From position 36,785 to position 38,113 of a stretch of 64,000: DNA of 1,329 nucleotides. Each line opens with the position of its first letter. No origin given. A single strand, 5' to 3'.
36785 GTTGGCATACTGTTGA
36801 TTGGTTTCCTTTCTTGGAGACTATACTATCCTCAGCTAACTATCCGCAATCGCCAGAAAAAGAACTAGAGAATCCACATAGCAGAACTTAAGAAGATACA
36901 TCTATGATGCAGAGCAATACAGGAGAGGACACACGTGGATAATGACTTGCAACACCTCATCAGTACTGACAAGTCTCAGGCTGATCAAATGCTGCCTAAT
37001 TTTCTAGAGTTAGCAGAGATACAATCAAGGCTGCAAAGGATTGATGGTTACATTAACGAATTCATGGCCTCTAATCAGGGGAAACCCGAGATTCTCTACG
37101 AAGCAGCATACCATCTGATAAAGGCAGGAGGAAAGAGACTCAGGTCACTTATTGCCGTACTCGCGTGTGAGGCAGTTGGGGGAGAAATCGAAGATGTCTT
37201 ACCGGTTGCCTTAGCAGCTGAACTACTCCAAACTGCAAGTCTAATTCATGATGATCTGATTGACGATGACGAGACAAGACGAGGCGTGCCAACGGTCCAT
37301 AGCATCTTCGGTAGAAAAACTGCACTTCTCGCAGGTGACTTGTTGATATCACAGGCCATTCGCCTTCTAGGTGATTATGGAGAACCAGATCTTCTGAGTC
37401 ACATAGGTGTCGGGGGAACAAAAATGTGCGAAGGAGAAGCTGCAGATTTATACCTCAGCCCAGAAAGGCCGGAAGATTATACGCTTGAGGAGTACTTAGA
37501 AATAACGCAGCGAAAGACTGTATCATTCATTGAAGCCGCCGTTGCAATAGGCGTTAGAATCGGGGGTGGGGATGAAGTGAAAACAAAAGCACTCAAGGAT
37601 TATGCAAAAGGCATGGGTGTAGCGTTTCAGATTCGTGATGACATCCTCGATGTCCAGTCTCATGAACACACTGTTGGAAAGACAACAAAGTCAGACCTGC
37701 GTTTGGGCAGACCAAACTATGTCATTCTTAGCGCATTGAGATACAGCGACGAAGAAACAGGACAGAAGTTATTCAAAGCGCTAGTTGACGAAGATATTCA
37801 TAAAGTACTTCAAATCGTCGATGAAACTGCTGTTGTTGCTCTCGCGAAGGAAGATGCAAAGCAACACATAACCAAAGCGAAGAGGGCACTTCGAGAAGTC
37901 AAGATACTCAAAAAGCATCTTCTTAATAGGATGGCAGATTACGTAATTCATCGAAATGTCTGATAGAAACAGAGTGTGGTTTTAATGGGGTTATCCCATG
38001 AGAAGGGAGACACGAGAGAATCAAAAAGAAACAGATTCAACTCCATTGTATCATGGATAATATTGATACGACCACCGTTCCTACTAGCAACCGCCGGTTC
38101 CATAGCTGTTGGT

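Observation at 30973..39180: Divergent carotenoid supercluster with a bacterioruberin-type CrtD-like / LyeJ-like / CruF-like triad plus GGPP synthase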

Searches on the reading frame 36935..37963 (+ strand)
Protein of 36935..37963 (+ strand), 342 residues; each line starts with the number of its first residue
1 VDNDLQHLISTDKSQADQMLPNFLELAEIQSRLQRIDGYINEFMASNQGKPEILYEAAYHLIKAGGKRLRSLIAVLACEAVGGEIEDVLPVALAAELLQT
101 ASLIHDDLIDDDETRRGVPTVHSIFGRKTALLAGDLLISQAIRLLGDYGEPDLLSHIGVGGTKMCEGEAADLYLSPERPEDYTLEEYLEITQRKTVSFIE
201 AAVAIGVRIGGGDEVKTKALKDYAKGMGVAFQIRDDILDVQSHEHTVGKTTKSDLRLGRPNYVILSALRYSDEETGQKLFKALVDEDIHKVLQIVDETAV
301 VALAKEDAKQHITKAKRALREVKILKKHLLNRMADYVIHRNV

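Call 3: search_protein_families(library=pfam, proteins=[window:36935-37963:+], max_evalue=0.01)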
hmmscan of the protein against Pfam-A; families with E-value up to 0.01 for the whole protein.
window:36935-37963:+ (342 aa): 1 family
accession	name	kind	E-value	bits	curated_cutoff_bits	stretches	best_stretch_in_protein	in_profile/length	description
PF00348.22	polyprenyl_synt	-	4e-63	213.4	27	1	52-292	2-245/251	Polyprenyl synthetase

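Call 4: search_protein_families(library=ncbifam, proteins=[window:36935-37963:+], max_evalue=0.01)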
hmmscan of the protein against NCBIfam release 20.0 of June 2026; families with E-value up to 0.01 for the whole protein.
window:36935-37963:+ (342 aa): 16 families
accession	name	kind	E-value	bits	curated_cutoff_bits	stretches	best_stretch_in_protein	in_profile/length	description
NF040698.1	IdsA_Meth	equivalog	1.7e-72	244.4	468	1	34-341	12-327/328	short chain isoprenyl diphosphate synthase IdsA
NF041169.1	f2_encap_cargo4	exception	2.4e-62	211.1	450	1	63-341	47-333/334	family 2 encapsulin nanocompartment cargo protein polyprenyl transferase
NF041003.1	GGPP_syn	equivalog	5.6e-57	193.3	500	1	34-340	11-324/326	geranylgeranyl diphosphate synthase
NF045485.1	FPPsyn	subfamily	1.1e-54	185.6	275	1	32-282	4-262/288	farnesyl diphosphate synthase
TIGR02748.1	GerC3_HepT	equivalog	3.2e-45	154.6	456.55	1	41-341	18-318/319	heptaprenyl diphosphate synthase component II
TIGR02749.1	prenyl_cyano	equivalog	4.4e-45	154.1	383.2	1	31-340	12-320/322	solanesyl diphosphate synthase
NF040789.2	gerfarn_diphsyn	equivalog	4.5e-45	154.3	560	1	29-341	11-344/345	geranylfarnesyl diphosphate synthase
NF045685.1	GGPPSynCrtE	equivalog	8.8e-42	143.1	460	1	49-280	25-264/293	geranylgeranyl diphosphate synthase CrtE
NF045628.1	HxpDPsynlarge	equivalog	1.2e-40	139.5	500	1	31-324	3-292/311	hexaprenyl-diphosphate synthase large subunit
NF008140.0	PRK10888.1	equivalog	1.2e-39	136.5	412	1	54-320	32-300/323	octaprenyl diphosphate synthase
NF040627.1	GFPS_Meth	equivalog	2.4e-38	132.2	600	1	53-241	27-211/285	geranylfarnesyl diphosphate synthase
NF045549.1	GGPPsyn_IdsB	equivalog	1.4e-36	126.3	475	1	64-341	63-345/346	geranylgeranyl diphosphate synthase IdsB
NF042417.1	NPPPS_Mycobact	equivalog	3.5e-36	124.9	600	1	39-340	28-333/335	nonaprenyl/(2E,6E)-farnesyl/geranylgeranyl diphosphat synthase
NF007877.0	PRK10581.1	equivalog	4.1e-33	114.8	321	1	28-275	6-263/299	(2E,6E)-farnesyl diphosphate synthase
NF040936.1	hexpp_archaea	equivalog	1.1e-24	87.2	400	1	34-246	12-211/275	hexaprenyl pyrophosphate synthase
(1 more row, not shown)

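Call 47: search_solved_structures(query=window:36935-37963:+, max_evalue=1e-20, show_alignments=2)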
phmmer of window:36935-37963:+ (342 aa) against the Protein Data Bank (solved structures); distinct sequences matched with E-value up to 1e-20: 84 (the best 60 are shown).
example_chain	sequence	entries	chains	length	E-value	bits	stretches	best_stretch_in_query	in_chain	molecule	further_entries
1wy0_A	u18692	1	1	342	1.4e-49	172.6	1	27-340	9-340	geranylgeranyl pyrophosphate synthetase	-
5jfq_A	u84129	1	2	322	1.1e-45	159.7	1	30-341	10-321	Geranylgeranyl Pyrophosphate Synthetase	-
4lob_A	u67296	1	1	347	2.7e-40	142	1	26-319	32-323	Polyprenyl synthetase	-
5ze6_A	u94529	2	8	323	8.1e-38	133.9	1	51-299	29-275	Octaprenyl diphosphate synthase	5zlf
3wjk_A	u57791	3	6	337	8.2e-38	133.9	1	50-299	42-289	Octaprenyl diphosphate synthase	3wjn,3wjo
3mzv_A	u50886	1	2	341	5.4e-37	131.2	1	33-340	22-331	Decaprenyl diphosphate synthase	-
5e8l_A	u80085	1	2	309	6.1e-37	131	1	50-281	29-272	Heterodimeric geranylgeranyl pyrophosphate synthase large subunit 1, chloroplastic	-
7my1_AAA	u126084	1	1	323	8.3e-37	130.6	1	48-278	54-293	Geranylgeranyl pyrophosphate synthase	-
7mxz_AAA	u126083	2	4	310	8.6e-37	130.5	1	48-279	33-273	Geranylgeranyl pyrophosphate synthase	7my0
4jxn_A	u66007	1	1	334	1.9e-36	129.4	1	22-340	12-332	Octaprenyl-diphosphate synthase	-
3p41_A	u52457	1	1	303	3e-36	128.8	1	33-273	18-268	Geranyltranstransferase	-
3lji_A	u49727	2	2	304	3.1e-36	128.7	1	33-273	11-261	Geranyltranstransferase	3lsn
5e8h_A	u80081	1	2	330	4.1e-36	128.3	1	51-281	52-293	Geranylgeranyl pyrophosphate synthase 3, chloroplastic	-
6kd7_A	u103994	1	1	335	7.8e-36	127.4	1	49-290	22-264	Polyprenyl synthetase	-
5xn5_A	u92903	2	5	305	8.9e-36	127.2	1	50-279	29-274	Os07g0580900 protein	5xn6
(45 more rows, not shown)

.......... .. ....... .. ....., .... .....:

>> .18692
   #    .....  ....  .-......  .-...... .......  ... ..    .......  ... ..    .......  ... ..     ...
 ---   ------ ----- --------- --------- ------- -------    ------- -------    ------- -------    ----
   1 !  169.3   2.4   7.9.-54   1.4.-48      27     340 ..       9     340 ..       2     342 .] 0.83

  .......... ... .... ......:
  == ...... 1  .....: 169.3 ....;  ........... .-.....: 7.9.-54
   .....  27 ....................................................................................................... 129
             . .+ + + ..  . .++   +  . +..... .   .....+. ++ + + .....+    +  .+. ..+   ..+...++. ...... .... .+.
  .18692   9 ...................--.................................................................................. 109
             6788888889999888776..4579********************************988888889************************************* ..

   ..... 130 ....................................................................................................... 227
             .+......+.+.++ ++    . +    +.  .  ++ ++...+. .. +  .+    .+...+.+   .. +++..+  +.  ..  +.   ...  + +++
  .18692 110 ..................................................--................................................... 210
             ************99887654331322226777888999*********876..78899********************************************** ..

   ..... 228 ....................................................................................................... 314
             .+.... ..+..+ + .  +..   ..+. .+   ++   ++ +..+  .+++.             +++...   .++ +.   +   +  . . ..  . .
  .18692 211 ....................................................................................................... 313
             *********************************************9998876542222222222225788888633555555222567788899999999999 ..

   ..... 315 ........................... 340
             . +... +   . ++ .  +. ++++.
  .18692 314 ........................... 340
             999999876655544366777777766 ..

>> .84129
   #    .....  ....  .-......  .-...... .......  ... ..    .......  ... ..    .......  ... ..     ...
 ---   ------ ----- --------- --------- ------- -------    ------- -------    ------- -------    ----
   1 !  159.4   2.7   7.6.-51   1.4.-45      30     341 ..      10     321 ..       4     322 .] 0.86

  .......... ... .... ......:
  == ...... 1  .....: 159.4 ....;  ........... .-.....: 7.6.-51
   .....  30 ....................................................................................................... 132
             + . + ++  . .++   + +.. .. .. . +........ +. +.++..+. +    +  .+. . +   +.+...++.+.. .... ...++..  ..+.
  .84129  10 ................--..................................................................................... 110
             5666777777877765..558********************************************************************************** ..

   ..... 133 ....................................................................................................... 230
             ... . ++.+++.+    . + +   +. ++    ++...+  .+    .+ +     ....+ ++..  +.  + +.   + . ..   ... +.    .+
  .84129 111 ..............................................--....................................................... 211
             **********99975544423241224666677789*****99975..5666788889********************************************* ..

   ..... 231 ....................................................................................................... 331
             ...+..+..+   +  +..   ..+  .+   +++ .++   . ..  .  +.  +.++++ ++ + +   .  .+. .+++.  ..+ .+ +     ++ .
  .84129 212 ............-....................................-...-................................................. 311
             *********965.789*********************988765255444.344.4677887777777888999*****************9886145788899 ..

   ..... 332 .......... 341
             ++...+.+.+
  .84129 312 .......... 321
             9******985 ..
